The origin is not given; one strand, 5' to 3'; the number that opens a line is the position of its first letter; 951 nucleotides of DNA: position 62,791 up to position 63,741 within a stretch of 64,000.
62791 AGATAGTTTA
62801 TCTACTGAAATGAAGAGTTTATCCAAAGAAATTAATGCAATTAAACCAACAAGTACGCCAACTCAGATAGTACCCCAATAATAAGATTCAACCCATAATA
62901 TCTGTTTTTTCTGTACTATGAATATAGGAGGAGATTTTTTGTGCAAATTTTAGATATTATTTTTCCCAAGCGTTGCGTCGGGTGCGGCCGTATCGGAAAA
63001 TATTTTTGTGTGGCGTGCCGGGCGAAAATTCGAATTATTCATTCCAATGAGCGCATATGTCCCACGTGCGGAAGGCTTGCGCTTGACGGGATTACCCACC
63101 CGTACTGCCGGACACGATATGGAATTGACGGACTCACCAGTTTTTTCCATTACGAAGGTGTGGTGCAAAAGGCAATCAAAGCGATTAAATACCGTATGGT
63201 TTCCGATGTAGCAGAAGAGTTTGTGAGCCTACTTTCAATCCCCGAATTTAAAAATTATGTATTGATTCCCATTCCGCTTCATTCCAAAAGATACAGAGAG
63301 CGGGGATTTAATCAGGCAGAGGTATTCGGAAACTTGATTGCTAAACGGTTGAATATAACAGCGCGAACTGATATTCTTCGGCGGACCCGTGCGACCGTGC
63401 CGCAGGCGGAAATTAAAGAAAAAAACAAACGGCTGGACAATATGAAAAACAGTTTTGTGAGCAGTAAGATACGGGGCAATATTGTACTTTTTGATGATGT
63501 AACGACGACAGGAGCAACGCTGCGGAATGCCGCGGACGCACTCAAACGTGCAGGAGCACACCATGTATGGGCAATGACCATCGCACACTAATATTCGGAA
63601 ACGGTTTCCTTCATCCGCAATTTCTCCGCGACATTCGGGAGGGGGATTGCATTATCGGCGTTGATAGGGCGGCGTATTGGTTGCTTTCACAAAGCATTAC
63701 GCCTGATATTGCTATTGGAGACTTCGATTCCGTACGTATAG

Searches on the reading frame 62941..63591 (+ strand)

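Call 35: search_protein_families(library=pfam, proteins=[window:62941-63591:+], max_evalue=0.001)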
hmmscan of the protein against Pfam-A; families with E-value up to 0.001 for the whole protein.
window:62941-63591:+ (216 aa): 2 families
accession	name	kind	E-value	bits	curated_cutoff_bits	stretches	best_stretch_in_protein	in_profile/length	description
PF18912.6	DZR_2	-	2.8e-09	37.1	27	1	3-49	1-48/56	Double zinc ribbon domain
PF00156.33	Pribosyltran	-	2.2e-05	24.2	26.3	1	126-211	40-120/158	Phosphoribosyl transferase domain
